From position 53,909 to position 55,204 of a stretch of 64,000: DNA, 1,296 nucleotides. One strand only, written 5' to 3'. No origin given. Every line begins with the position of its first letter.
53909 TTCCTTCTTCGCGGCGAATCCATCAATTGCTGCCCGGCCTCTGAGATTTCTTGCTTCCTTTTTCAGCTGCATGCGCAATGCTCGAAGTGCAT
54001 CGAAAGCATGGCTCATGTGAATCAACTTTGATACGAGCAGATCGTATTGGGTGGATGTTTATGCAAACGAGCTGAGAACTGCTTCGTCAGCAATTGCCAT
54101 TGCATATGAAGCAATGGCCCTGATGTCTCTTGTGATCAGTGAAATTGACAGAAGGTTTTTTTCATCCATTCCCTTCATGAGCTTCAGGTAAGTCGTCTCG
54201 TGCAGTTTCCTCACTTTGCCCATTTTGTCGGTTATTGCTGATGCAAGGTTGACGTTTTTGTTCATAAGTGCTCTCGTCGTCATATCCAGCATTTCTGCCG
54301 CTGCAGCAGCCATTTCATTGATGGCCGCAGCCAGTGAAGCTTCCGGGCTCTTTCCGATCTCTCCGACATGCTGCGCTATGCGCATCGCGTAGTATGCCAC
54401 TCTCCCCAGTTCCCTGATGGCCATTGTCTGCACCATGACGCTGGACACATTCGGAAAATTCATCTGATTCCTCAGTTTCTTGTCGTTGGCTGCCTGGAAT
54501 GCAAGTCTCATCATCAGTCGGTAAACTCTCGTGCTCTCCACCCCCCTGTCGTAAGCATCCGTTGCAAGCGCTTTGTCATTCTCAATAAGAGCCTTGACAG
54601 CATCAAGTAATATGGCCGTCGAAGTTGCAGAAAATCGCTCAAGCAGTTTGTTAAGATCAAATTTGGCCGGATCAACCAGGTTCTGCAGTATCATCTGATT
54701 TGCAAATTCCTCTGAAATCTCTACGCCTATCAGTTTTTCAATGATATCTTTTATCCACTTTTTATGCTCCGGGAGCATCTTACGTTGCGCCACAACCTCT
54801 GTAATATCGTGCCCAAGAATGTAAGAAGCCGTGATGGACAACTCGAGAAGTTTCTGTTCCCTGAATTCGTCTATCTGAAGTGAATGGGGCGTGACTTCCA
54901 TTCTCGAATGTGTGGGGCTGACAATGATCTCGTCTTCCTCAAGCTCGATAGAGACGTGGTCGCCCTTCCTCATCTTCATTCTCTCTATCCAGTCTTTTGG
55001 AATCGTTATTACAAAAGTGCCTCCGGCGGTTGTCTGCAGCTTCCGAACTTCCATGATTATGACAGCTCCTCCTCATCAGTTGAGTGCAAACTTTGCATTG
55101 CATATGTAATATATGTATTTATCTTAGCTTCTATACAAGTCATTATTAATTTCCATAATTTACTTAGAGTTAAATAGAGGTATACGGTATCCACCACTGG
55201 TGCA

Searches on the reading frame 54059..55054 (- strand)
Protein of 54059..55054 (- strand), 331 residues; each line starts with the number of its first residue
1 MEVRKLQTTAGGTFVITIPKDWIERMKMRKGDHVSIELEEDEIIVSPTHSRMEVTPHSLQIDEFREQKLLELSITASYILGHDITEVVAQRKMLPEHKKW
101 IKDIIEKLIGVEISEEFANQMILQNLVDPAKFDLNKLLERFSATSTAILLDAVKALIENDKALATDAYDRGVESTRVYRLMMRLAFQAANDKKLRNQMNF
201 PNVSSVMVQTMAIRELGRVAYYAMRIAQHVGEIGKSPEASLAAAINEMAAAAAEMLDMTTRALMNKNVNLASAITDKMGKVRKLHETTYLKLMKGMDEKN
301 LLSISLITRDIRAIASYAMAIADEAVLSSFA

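Call 43: search_protein_families(library=pfam, proteins=[window:54059-55054:-], max_evalue=0.001)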
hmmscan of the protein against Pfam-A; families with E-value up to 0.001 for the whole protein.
window:54059-55054:- (331 aa): 2 families
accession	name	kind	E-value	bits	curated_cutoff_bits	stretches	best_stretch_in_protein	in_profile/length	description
PF01895.24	PhoU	-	3.3e-13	50.2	23.5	2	245-324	1-88/89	PhoU domain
PF04014.23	MazE_antitoxin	-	3.8e-09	36.8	24.7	1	7-49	1-44/48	Antidote-toxin recognition MazE, bacterial antitoxin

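Call 44: search_protein_families(library=ncbifam, proteins=[window:54059-55054:-], max_evalue=0.001)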
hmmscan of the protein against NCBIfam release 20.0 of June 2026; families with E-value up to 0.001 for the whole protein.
window:54059-55054:- (331 aa): 5 families
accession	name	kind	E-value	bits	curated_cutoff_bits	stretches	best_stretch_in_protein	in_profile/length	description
TIGR02135.1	phoU_full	equivalog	8.5e-08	32.1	130.25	1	207-323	79-201/212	phosphate signaling complex protein PhoU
TIGR02609.1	doc_partner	hypoth_equivalog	5.7e-06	26.6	55.9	1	13-55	9-51/74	putative addiction module antidote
TIGR01439.1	lp_hng_hel_AbrB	domain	4.1e-05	23.2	28.3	1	15-48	9-43/44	transcriptional regulator, AbrB family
NF008332.0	PRK11115.1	equivalog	0.00068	19.2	342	1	149-299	36-182/239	phosphate signaling complex protein PhoU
NF052488.1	TAtMazEAgrob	equivalog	0.00085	19.4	130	0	10-50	10-50/87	type II toxin-antitoxin system antitoxin MazE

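Call 52: find_homologous_proteins(query=window:54059-55054:-, max_evalue=1e-30)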
Query window:54059-55054:- (331 aa): 133 proteins with E <= 1e-30 among 4065 candidates; the best 120 are listed.
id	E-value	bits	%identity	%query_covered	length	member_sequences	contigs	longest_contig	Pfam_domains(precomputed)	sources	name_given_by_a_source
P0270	2.2e-202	689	99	100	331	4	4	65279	PF04014.24,PF01895.25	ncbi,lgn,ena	-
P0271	6.6e-182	621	89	100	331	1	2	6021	PF04014.24,PF01895.25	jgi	jgi:phosphate uptake regulator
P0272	4.8e-178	609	86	100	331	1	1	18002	PF04014.24,PF01895.25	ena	-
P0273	5.3e-173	592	85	100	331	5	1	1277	PF04014.24,PF01895.25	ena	-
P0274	3.5e-171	586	83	100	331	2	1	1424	PF04014.24,PF01895.25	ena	-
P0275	3.7e-126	438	62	100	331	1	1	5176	PF04014.24,PF01895.25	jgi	-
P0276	4.6e-126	438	61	100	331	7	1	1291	PF04014.24,PF01895.25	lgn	-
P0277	1.0e-125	437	62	100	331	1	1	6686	PF04014.24,PF01895.25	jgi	jgi:AbrB family looped-hinge helix DNA binding protein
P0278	1.8e-121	423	56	100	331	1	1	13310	PF04014.24,PF01895.25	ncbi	-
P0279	4.1e-118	412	55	100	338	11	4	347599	PF04014.24,PF01895.25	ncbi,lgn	-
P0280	1.5e-116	407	54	100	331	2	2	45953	PF04014.24,PF01895.25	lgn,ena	-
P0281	6.2e-114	398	56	100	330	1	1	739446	PF04014.24,PF01895.25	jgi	jgi:phosphate uptake regulator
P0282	8.0e-114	398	57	100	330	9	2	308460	PF04014.24,PF01895.25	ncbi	-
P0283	1.7e-113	397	57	100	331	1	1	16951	PF04014.24,PF01895.25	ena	-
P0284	1.9e-113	397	54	100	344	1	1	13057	PF04014.24,PF01895.25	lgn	-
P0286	2.1e-113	397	56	100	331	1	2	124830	PF04014.24,PF01895.25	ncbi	ncbi:MAG: PhoU domain-containing protein [Nitrososphaerales archaeon]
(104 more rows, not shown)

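Call 53: find_encoding_contigs(protein=P0271, flank=6000, max_places=2)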
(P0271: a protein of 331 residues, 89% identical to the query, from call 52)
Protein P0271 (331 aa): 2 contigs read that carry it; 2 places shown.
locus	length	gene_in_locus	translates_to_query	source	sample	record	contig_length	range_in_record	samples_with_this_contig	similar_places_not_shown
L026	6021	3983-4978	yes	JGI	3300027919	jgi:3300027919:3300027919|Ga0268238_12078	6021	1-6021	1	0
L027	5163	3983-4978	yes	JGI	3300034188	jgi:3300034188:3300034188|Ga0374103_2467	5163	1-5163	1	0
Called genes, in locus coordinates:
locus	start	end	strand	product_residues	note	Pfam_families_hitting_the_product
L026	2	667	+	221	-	?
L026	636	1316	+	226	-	PF00730:HhH-GPD, PF00633:HHH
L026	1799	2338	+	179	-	PF04982:TM_HPP (weak)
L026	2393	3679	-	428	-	PF00463:ICL, PF13714:PEP_mutase (weak), PF00463:ICL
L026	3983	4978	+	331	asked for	PF04014:MazE_antitoxin, PF01895:PhoU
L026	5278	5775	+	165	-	PF07790:Pilin_N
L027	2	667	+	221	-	?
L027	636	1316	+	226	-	PF00730:HhH-GPD, PF00633:HHH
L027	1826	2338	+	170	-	PF04982:TM_HPP (weak)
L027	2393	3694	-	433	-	PF00463:ICL, PF13714:PEP_mutase (weak), PF00463:ICL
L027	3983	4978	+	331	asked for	PF04014:MazE_antitoxin, PF01895:PhoU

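Call 54: find_encoding_contigs(protein=P0272, flank=8000, max_places=2)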
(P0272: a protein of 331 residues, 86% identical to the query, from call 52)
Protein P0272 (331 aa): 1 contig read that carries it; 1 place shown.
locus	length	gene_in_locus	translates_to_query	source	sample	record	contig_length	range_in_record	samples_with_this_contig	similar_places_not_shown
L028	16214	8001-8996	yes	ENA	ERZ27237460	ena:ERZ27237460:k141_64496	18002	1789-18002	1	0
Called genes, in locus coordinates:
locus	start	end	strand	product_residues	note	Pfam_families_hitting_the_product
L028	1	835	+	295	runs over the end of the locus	PF04185:Phosphoesterase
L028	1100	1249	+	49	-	-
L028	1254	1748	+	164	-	PF00300:His_Phos_1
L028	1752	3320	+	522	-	PF02541:Ppx-GppA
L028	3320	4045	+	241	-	PF02223:Thymidylate_kin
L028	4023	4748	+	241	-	PF02223:Thymidylate_kin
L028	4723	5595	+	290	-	PF05235:CHAD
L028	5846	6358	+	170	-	PF04982:TM_HPP (weak)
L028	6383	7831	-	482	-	PF00463:ICL, PF13714:PEP_mutase (weak), PF00463:ICL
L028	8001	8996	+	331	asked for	PF04014:MazE_antitoxin, PF01895:PhoU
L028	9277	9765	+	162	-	PF07790:Pilin_N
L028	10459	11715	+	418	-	PF07690:MFS_1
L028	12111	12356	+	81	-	-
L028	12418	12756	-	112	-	PF01588:tRNA_bind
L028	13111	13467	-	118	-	PF01521:Fe-S_biosyn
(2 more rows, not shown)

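Call 55: find_encoding_contigs(protein=P0277, flank=6000, max_places=2)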
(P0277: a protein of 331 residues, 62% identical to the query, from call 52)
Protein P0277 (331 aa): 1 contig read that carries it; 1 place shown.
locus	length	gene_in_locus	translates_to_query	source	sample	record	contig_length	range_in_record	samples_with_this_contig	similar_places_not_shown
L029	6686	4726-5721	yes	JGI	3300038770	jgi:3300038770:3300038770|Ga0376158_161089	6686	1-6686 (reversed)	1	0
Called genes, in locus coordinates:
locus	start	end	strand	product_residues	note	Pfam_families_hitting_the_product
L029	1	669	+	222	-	?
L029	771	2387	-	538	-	PF20656:MS_N, PF01274:MS_TIM-barrel, PF20659:MS_C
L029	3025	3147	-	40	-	-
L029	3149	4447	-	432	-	PF00463:ICL, PF13714:PEP_mutase, PF00463:ICL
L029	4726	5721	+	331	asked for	PF04014:MazE_antitoxin, PF01895:PhoU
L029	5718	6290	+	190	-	PF12822:ECF_trnsprt (faint), PF02632:BioY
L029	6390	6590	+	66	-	-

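Call 56: find_encoding_contigs(protein=P0278, flank=8000, max_places=2)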
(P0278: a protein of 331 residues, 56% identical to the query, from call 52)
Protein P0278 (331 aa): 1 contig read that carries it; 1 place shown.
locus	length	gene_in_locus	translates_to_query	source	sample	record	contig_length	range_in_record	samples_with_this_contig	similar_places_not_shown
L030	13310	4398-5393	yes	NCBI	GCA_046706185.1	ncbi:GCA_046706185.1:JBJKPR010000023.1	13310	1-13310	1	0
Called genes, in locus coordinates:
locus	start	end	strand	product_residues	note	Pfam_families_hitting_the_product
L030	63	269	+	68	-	-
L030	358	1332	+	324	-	PF04166:PdxA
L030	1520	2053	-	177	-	PF01814:Hemerythrin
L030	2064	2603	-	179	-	-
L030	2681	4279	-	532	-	PF01274:MS_TIM-barrel, PF20659:MS_C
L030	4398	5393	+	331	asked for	PF04014:MazE_antitoxin, PF01895:PhoU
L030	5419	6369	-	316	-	PF00528:BPD_transp_1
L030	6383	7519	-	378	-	PF19300:BPD_transp_1_N (faint), PF00528:BPD_transp_1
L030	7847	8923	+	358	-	PF01609:DDE_Tnp_1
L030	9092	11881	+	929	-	PF00496:SBP_bac_5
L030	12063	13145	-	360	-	PF01321:Creatinase_N (weak), PF00557:Peptidase_M24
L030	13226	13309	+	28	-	?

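Call 67: find_encoding_contigs(protein=P0286, flank=6000, max_places=1)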
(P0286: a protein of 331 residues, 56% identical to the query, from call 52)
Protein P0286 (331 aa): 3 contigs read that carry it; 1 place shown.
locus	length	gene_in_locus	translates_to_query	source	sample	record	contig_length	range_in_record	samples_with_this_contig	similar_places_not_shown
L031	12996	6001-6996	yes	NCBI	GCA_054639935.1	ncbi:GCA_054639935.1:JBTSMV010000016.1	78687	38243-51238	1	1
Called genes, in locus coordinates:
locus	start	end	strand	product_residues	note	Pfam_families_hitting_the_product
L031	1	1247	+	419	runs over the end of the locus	PF00753:Lactamase_B, PF23023:Anti-Pycsar_Apyc1, PF12706:Lactamase_B_2 (weak), PF16661:Lactamase_B_6 (faint), PF10996:Beta-Casp, PF07521:RMMBL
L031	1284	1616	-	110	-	-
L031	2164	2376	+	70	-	-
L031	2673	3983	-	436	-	PF00463:ICL, PF13714:PEP_mutase, PF00463:ICL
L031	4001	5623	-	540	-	PF20656:MS_N, PF01274:MS_TIM-barrel, PF20659:MS_C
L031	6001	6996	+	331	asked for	PF04014:MazE_antitoxin, PF01895:PhoU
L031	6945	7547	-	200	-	-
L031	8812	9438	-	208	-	PF02517:Rce1-like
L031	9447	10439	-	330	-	PF02272:DHHA1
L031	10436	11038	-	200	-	PF01128:IspD (weak), PF02348:CTP_transf_3 (faint), PF12804:NTP_transf_3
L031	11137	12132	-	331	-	PF04055:Radical_SAM, PF06463:Mob_synth_C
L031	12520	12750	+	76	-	-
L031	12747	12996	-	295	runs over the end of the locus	PF22626:LysX_preATP_grasp, PF14397:ATPgrasp_ST (faint), PF02655:ATP-grasp_3, PF02955:GSH-S_ATP, PF08443:RimK, PF13549:ATP-grasp_5 (weak), PF02222:ATP-grasp (weak)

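Call 68: find_encoding_contigs(protein=P0279, flank=6000, max_places=1)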
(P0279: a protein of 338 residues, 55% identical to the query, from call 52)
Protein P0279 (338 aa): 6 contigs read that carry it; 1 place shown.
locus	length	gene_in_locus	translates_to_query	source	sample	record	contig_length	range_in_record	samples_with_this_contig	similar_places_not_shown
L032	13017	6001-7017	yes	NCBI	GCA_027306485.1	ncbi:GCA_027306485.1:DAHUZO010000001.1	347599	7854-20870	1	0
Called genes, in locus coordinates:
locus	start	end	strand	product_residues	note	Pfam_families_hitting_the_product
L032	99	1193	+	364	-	PF01266:DAO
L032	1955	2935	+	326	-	PF04166:PdxA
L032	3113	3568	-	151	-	PF01814:Hemerythrin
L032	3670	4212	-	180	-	-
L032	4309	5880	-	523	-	PF01274:MS_TIM-barrel, PF20659:MS_C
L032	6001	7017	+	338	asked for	PF04014:MazE_antitoxin, PF01895:PhoU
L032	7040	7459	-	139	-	PF00528:BPD_transp_1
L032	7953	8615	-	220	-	-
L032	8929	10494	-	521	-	PF02310:B12-binding, PF04055:Radical_SAM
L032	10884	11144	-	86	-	-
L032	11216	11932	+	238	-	PF24280:HVO_A0563_N, PF04967:HTH_10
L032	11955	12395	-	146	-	PF01451:LMWPc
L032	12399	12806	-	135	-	PF01022:HTH_5, PF12840:HTH_20 (weak)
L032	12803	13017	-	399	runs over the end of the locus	PF01758:SBF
